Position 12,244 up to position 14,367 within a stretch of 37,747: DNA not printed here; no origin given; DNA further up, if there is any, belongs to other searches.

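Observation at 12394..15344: AT-rich two-gene island inserted between baseplate gene I and tail-fibre gene H: a second receptor-binding set in a P2-type tail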

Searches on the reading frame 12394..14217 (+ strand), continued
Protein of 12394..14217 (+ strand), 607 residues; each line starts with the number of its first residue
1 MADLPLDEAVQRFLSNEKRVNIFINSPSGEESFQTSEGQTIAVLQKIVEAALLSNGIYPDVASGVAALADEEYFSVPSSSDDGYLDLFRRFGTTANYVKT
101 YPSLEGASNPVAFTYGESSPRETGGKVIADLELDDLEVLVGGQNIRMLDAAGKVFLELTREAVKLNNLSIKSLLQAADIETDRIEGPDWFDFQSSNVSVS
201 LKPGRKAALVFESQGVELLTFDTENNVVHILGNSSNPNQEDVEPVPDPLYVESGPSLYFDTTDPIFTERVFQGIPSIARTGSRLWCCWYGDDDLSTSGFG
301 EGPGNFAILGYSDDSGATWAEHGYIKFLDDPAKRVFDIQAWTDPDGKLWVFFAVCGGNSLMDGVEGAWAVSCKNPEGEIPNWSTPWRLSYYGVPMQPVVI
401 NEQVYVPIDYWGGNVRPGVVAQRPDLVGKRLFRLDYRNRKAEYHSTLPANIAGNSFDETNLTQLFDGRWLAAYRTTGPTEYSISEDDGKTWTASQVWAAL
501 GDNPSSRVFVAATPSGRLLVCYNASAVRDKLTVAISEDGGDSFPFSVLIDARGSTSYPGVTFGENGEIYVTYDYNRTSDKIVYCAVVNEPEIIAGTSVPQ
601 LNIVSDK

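Call 47: predict_structure(alignment_id=A2)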
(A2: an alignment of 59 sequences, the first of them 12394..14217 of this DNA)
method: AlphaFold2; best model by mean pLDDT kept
length: 607 residues; sequences in the alignment: 59
mean_pLDDT: 72.3   pTM: 0.65
mean pLDDT of the five models: 72.3, 71.7, 71.3, 70.8, 70.1
residues with pLDDT >= 90: 293; 70-90: 60; 50-70: 71; < 50: 183
segments of 3 or more residues with pLDDT < 50: 1-6, 16-35, 52-144, 152-154, 156-171, 176-181, 183-203, 205-207, 231-238
pLDDT, mean of each block of 10 residues (from residue 1): 44 48 37 49 58 40 33 32 32 25 24 24 27 35 49 47 38 45 42 43 51 58 55 45 76 93 88 96 97 66 91 97 94 94 98 91 92 96 96 97 96 71 90 96 94 83 97 92 97 97 93 97 96 97 98 97 97 95 98 98 93
secondary structure, 60 per line:
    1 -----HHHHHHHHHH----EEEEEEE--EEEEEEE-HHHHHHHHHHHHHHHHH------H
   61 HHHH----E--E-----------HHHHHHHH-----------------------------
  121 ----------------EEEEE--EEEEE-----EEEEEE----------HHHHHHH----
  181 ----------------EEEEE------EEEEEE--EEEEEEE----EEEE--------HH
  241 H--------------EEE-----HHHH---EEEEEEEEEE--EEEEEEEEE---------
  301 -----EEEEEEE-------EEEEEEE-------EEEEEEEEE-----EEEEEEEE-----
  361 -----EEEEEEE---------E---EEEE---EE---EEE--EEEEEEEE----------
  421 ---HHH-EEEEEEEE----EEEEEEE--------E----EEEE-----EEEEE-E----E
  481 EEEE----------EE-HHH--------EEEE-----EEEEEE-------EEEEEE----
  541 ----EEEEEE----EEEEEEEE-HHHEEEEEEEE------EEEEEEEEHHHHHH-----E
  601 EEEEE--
elements in order: H6-15 E20-26 E29-35 H37-53 H60-64 H84-91 E137-141 E144-148 E154-159 H170-176 E197-201 E208-213 E216-222 E227-230 E256-258 H264-267 E271-280 E283-291 E306-312 E320-326 E334-342 E348-355 E366-372 E386-389 E398-400 E403-410 E428-435 E440-446 E460-463 E469-473 E480-484 E509-512 E518-523 E531-536 E545-550 E555-562 E567-574 E581-588 H589-594 E600-605

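Call 51: fold_search(model_id=the predicted structure, library=pdb)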
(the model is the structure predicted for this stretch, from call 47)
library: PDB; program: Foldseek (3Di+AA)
matches with E <= 10: 1007; with E <= 0.001: 450
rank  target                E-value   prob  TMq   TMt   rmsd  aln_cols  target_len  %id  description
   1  2bzd_C                6.3e-13  1.00  0.42  0.42  10.0       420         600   15  Galactose recognition by the carbohydrate-binding module of a bacterial sialidase. (released 2005-08-19)
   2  2bzd_A                6.7e-13  1.00  0.41  0.41  11.6       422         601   16  Galactose recognition by the carbohydrate-binding module of a bacterial sialidase. (released 2005-08-19)
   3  1wcq_C                1.2e-12  1.00  0.41  0.41  10.6       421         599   16  Mutagenesis of the Nucleophilic Tyrosine in a Bacterial Sialidase to Phenylalanine. (released 2005-10-12)
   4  1eur                  1.3e-12  1.00  0.42  0.68   8.0       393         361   16  SIALIDASE (released 1997-01-11)
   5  1eus                  1.7e-12  1.00  0.42  0.69   9.3       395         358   16  SIALIDASE COMPLEXED WITH 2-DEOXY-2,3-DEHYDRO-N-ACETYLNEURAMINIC ACID (released 1997-01-11)
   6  5hx0_B                3.8e-12  1.00  0.40  0.64   8.8       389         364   14  Crystal structure of unknown function protein Dfer_1899 fromDyadobacter fermentans DSM 18053 (released 2016-02-17)
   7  4j9t                  4.4e-12  1.00  0.43  0.70   7.2       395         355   15  Crystal structure of a putative, de novo designed unnatural amino acid dependent metalloprotein, northeast structural ge (released 2013-03-27)
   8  5hx0_A                5.4e-12  1.00  0.42  0.66   7.0       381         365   15  Crystal structure of unknown function protein Dfer_1899 fromDyadobacter fermentans DSM 18053 (released 2016-02-17)
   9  8t26                  5.4e-12  1.00  0.40  0.47   5.2       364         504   14  Crystal Structure of Porphyromonas gingivalis Sialidase (PG_0352) D219A mutant bound to 3'-Sialyllactose (only Neu5Ac vi (released 2023-10-04)
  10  7lbu                  1.0e-11  1.00  0.41  0.64  10.9       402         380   15  Crystal structure of the Propionibacterium acnes surface sialidase (released 2021-12-08)
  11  8t1y                  1.6e-11  1.00  0.39  0.47   5.7       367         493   14  Crystal Structure of Porphyromonas gingivalis Sialidase (PG_0352) Bound to Neu5Ac2en (DANA) (released 2023-10-04)
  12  8t1z                  2.3e-11  1.00  0.39  0.46   4.6       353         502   14  Crystal Structure of Porphyromonas gingivalis Sialidase (PG_0352) Bound to Neu5Ac (NANA) (released 2023-10-04)
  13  8feb                  2.3e-11  1.00  0.39  0.46   5.8       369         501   14  Crystal Structure of Porphyromonas gingivalis Sialidase (PG_0352) (released 2023-10-04)
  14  7a54_A                2.5e-11  1.00  0.40  0.51   8.1       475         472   12  Two copies of the catalytic domain of NanA sialidase from Streptococcus pneumoniae juxtaposed in the P212121 space gro (released 2020-11-18)
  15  1eut                  2.6e-11  1.00  0.41  0.41  11.4       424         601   17  SIALIDASE, LARGE 68KD FORM, COMPLEXED WITH GALACTOSE (released 1997-01-11)
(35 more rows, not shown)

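Call 60: find_encoding_contigs(protein=P0005, flank=7000, max_places=2)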
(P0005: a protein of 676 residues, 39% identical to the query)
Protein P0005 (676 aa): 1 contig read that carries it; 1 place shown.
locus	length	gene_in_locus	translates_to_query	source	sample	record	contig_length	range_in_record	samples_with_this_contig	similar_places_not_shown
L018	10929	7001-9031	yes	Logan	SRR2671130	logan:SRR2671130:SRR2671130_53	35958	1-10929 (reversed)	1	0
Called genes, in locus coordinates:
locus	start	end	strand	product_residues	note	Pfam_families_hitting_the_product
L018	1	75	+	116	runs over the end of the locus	PF14373:Imm_superinfect, PF09851:SHOCT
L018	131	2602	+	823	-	PF09718:Tape_meas_lam_C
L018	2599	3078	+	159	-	PF08875:DUF1833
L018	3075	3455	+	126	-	-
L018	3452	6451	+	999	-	-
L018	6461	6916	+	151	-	-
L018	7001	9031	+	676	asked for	PF13088:BNR_2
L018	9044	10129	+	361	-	-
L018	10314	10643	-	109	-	-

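Call 68: search_solved_structures(query=A2, max_evalue=1e-16, show_alignments=3)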
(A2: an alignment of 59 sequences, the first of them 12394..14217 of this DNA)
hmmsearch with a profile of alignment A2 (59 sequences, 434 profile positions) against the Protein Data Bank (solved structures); distinct sequences matched with E-value up to 1e-16: 11.
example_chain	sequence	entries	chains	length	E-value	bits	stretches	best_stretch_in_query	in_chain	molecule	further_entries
4fj6_A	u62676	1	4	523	3.4e-18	68.9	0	174-333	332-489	glycoside hydrolase family 33, candidate sialidase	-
7lbu_A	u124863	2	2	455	1.2e-17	67.2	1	51-350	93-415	Exo-alpha-sialidase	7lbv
4bbw_A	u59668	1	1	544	1.8e-17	66.6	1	54-348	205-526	SIALIDASE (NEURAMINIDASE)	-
4q6k_A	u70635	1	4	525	4.6e-17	65.2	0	174-347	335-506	BNR/Asp-box repeat protein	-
6mnj_A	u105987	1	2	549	4.9e-17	65.1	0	87-335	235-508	Hz136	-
4xe9_A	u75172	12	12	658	5.5e-17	65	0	177-326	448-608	Sialidase B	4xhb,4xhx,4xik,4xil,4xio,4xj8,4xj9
4xyx_A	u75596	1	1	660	5.6e-17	65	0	177-326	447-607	Sialidase B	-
4xog_A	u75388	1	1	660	5.6e-17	64.9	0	177-326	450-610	Sialidase B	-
2jkb_A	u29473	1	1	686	5.8e-17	64.9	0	177-326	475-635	SIALIDASE B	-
2vw0_A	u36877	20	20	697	6.2e-17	64.8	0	177-326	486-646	SIALIDASE B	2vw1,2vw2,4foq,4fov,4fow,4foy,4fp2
6myv_A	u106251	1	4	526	9.9e-17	64.1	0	54-348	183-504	Sialidase26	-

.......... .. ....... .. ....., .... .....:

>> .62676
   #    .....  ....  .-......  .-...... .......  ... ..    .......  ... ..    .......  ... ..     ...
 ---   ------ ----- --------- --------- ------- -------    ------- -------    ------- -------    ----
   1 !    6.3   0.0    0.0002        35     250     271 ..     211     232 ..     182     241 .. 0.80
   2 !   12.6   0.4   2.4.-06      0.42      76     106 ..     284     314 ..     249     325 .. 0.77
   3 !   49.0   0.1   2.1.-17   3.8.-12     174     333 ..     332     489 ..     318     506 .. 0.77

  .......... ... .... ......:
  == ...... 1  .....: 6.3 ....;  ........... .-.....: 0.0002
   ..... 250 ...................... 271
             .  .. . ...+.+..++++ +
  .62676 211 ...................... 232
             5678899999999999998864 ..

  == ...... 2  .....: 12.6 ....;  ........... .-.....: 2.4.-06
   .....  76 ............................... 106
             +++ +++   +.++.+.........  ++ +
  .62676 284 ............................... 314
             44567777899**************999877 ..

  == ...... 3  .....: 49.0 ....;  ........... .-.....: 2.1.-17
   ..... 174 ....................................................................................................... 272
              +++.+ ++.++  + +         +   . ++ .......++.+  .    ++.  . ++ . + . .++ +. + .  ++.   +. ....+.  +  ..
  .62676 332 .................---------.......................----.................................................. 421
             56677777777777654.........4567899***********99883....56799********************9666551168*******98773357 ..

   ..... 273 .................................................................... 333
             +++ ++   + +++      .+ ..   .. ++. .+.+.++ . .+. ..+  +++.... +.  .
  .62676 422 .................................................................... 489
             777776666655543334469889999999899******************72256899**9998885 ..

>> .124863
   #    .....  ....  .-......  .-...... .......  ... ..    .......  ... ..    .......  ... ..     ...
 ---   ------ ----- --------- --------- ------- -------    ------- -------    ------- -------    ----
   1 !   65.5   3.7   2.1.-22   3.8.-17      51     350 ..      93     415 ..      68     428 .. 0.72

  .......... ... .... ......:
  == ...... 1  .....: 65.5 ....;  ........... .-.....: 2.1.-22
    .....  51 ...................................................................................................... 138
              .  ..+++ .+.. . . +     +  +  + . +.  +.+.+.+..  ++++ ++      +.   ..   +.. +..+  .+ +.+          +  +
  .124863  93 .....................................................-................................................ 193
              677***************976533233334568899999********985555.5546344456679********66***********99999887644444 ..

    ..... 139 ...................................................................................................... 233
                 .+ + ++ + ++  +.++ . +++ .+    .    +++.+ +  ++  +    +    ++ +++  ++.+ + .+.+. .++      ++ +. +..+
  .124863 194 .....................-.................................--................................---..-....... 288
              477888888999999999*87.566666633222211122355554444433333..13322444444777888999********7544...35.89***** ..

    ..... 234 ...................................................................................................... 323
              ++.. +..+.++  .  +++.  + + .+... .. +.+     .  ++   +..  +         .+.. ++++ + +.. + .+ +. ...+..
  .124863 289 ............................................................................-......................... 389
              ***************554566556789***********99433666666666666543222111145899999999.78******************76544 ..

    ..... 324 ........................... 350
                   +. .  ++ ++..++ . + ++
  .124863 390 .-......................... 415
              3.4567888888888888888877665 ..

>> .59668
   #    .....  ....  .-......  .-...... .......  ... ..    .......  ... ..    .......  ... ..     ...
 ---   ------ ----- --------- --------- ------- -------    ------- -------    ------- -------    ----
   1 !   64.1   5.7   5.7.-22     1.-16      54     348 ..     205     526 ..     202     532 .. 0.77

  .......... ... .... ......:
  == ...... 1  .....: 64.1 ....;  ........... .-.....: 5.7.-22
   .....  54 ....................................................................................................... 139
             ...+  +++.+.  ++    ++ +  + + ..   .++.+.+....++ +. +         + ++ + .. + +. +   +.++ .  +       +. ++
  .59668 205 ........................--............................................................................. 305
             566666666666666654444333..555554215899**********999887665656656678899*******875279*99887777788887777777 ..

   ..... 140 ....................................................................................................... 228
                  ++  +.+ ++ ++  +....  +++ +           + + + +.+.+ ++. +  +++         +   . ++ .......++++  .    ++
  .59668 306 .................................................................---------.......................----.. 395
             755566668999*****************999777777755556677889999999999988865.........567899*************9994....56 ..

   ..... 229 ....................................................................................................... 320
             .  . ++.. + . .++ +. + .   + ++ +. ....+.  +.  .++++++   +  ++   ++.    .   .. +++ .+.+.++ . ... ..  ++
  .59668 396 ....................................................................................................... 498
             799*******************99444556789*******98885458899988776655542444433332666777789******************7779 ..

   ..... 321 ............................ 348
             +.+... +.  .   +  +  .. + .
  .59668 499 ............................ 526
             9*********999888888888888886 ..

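Call 79: search_protein_families(library=pfam, proteins=[P0003, P0005], max_evalue=10)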
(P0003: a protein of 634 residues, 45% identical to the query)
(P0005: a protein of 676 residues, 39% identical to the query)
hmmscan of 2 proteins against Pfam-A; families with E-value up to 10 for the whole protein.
P0003 (634 aa): 4 families
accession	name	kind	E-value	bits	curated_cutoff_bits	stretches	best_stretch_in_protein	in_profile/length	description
PF13088.12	BNR_2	-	8.3e-15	55.3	31.4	2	494-597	171-277/277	BNR repeat-like domain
PF02012.26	BNR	-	0.0034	17.6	27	0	513-521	3-11/12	BNR/Asp-box repeat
PF05018.18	CFA20_dom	-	0.041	14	24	1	240-289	19-68/185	CFA20 domain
PF21471.3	Reelin_subrepeat-B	-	0.27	11.5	27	0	333-362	58-87/127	Reelin subrepeat B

P0005 (676 aa): 1 family
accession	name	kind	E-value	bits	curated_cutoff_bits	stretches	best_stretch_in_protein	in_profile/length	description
PF13088.12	BNR_2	-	1.3e-14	54.7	31.4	1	393-636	50-277/277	BNR repeat-like domain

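Call 93: search_protein_families(library=ncbifam, proteins=[window:12394-14217:+], max_evalue=0.01)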
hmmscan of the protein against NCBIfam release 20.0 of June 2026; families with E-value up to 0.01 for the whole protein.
window:12394-14217:+ (607 aa): 0 families
